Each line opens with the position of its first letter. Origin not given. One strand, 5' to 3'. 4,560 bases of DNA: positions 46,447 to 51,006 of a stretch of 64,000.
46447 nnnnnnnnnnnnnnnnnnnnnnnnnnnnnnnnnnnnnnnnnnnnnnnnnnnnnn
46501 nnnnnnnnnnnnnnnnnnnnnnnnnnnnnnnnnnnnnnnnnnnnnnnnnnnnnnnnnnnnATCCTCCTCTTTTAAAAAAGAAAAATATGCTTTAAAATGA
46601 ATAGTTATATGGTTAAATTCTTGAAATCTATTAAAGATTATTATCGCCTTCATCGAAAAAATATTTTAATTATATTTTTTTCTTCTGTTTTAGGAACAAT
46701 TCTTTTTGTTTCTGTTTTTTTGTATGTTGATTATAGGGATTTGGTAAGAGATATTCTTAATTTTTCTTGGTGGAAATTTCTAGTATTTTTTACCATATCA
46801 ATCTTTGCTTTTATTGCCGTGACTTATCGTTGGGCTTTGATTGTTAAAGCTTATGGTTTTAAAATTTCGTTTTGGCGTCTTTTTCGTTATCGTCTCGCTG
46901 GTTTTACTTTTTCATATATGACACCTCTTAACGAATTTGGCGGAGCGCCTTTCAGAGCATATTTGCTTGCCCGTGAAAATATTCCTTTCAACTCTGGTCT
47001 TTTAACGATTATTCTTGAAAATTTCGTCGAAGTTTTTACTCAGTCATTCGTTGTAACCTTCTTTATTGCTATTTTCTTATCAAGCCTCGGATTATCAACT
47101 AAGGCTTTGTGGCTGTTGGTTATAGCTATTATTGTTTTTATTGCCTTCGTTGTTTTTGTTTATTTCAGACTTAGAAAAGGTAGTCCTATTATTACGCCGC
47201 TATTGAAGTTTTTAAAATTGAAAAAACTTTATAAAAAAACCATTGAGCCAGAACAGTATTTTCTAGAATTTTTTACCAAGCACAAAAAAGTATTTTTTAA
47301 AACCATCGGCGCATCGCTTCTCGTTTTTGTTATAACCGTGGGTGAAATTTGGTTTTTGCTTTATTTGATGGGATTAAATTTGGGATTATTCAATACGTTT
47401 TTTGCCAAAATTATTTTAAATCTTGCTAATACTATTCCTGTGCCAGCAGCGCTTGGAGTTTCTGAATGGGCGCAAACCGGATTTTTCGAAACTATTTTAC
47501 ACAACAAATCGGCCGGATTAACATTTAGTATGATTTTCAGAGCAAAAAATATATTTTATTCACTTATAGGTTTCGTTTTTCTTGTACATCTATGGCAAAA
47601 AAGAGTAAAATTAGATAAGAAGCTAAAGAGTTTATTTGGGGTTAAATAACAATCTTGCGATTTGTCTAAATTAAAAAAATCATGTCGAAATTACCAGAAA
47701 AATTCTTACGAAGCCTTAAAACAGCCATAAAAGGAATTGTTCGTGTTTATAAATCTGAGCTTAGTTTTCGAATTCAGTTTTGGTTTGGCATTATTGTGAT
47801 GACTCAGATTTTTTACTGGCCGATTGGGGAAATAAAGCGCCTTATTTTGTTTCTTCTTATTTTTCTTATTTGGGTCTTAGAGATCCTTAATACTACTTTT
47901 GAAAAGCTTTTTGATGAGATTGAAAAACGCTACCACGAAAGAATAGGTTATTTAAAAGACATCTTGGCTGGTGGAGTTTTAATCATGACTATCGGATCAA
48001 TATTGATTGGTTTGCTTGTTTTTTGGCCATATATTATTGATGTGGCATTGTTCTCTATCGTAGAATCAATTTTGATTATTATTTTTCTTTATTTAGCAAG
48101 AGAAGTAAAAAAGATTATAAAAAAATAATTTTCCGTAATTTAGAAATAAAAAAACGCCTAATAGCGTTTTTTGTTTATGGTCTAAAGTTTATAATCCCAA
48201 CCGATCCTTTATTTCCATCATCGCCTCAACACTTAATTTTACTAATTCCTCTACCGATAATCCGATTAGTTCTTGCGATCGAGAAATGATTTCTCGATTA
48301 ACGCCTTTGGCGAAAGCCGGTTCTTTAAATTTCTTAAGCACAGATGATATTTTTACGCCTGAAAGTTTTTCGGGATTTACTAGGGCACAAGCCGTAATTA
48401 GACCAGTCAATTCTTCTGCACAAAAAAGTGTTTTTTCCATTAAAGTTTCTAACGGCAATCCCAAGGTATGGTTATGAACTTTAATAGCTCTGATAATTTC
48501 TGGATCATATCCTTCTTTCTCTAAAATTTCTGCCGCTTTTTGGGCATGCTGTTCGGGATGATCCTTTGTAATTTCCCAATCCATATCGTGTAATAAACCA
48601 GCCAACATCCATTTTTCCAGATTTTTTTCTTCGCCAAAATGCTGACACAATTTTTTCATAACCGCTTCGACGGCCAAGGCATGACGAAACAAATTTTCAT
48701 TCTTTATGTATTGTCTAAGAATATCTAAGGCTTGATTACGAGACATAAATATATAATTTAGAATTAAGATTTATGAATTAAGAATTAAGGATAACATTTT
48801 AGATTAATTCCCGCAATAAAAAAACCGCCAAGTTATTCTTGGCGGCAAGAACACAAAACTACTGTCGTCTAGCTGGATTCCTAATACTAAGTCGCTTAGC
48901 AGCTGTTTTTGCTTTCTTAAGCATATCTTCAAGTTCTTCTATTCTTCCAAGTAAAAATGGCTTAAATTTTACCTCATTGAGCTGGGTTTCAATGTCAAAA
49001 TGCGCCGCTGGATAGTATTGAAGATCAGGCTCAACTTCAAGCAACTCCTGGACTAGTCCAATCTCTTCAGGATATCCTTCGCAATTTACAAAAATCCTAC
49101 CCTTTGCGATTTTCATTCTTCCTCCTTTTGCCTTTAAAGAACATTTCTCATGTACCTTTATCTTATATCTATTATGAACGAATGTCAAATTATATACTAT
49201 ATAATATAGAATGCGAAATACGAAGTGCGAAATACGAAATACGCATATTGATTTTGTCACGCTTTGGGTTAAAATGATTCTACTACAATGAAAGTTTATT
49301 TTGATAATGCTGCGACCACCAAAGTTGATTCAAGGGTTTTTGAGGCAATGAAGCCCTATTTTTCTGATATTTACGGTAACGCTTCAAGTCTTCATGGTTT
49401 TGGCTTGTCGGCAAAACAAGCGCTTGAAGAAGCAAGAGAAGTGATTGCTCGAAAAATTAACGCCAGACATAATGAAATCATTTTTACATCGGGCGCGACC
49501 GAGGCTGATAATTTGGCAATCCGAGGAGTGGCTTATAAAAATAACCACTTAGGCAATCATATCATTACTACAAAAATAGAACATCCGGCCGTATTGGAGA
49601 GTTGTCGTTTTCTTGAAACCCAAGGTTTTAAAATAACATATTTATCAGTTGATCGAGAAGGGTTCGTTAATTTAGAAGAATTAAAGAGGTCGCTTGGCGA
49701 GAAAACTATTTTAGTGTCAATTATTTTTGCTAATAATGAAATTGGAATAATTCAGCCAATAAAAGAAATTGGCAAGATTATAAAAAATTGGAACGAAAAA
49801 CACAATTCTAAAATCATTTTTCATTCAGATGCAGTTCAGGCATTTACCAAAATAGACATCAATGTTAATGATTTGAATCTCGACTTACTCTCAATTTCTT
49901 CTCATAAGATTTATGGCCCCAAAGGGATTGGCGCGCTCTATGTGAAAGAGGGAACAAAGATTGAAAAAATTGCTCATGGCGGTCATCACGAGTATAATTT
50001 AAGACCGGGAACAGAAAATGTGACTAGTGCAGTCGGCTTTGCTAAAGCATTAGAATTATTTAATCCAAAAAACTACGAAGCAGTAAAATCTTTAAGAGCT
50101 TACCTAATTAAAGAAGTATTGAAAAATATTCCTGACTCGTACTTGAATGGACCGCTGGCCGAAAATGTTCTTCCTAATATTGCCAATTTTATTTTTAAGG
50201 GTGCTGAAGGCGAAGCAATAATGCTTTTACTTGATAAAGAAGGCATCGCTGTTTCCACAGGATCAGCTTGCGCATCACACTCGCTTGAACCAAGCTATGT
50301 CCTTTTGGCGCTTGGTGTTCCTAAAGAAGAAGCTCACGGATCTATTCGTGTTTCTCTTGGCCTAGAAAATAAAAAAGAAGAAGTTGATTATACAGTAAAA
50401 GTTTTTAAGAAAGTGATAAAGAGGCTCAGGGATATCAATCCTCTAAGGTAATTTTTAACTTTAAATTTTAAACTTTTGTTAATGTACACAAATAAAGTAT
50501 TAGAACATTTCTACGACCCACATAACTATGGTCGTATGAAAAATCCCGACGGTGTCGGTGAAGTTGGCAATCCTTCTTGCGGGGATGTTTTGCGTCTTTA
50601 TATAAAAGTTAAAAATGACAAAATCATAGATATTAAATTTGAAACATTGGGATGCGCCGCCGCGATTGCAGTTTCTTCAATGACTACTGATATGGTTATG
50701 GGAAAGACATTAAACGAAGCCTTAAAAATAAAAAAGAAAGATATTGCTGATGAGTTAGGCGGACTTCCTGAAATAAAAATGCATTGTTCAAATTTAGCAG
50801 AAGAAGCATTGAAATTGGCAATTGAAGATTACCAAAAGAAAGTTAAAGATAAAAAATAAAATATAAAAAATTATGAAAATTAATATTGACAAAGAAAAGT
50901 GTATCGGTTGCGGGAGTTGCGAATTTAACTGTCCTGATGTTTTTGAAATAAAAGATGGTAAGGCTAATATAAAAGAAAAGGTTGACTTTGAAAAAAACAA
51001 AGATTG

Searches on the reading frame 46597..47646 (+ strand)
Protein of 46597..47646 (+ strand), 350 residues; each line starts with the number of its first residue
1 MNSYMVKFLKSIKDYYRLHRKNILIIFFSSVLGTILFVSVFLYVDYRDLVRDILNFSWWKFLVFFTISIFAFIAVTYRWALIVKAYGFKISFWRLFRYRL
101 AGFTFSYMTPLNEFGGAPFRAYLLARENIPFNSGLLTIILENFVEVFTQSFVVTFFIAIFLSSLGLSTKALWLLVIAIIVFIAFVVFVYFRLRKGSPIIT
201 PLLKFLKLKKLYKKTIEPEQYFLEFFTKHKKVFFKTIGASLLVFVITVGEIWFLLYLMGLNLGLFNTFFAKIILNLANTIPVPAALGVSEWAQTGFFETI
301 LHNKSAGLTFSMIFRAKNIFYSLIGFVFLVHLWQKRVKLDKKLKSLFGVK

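Call 84: search_protein_families(library=pfam, proteins=[window:46597-47646:+], max_evalue=0.001)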
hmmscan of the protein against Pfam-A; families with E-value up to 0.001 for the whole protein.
window:46597-47646:+ (350 aa): 1 family
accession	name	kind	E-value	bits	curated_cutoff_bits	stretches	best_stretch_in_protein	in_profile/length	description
PF03706.18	LPG_synthase_TM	-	6.5e-33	114.9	33.4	1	31-325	2-302/302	Lysylphosphatidylglycerol synthase TM region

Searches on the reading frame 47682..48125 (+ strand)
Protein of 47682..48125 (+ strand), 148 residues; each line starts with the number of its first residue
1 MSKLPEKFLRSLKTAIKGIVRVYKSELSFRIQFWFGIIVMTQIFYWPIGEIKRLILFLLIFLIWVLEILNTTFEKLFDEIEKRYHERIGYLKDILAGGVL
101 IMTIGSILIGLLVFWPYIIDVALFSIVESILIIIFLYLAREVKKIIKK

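Call 84: search_protein_families(library=pfam, proteins=[window:47682-48125:+], max_evalue=0.001)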
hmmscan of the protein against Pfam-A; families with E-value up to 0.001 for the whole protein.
window:47682-48125:+ (148 aa): 1 family
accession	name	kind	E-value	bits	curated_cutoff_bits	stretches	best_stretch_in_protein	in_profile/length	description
PF01219.24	DAGK_prokar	-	3.5e-25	88.2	22.3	1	14-114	2-102/102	Prokaryotic diacylglycerol kinase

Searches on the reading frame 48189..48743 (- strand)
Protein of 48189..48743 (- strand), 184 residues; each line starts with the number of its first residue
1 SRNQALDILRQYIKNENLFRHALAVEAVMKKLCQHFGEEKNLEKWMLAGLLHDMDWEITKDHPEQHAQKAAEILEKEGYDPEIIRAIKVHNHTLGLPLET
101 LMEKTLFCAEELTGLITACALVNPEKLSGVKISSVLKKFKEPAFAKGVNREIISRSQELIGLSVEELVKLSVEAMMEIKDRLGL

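Call 84: search_protein_families(library=pfam, proteins=[window:48189-48743:-], max_evalue=0.001)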
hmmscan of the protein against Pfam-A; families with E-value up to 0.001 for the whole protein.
window:48189-48743:- (184 aa): 2 families
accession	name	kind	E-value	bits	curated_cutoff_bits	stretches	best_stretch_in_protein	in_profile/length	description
PF01966.28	HD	-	2e-10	41.4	22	1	19-93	2-88/116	HD domain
PF08668.18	HDOD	-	5.2e-06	26.5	22.9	1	13-80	90-156/196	HDOD domain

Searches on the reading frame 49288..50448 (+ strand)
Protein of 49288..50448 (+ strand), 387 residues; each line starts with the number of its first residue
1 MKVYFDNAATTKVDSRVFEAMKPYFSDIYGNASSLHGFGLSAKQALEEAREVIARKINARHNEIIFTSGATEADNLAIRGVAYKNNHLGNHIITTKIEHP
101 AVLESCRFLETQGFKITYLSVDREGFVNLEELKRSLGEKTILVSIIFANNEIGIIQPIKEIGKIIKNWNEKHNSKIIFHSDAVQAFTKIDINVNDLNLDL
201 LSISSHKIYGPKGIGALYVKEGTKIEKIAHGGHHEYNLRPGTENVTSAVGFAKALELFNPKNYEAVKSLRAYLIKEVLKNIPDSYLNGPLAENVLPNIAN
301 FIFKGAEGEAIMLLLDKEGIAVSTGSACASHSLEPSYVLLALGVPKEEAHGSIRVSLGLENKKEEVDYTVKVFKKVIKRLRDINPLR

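Call 84: search_protein_families(library=pfam, proteins=[window:49288-50448:+], max_evalue=0.001)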
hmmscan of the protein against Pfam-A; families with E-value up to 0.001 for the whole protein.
window:49288-50448:+ (387 aa): 2 families
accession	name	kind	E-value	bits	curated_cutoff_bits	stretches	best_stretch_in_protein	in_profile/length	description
PF00266.25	Aminotran_5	-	1.3e-88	297.9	21.5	1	3-368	1-370/371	Aminotransferase class-V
PF00155.27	Aminotran_1_2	-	7.2e-06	25.9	19.7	1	43-330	40-338/361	Aminotransferase class I and II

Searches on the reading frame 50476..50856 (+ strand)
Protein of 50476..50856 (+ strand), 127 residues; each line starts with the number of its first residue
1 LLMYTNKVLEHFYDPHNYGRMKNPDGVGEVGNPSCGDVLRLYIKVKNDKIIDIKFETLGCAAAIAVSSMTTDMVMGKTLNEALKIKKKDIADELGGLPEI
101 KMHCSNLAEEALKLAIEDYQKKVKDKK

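Call 84: search_protein_families(library=pfam, proteins=[window:50476-50856:+], max_evalue=0.001)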
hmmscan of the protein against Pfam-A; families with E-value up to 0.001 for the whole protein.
window:50476-50856:+ (127 aa): 1 family
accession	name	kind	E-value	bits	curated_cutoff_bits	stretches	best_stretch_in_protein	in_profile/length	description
PF01592.21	NifU_N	-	3.9e-48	163.2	22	1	3-124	1-125/127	NifU-like N terminal domain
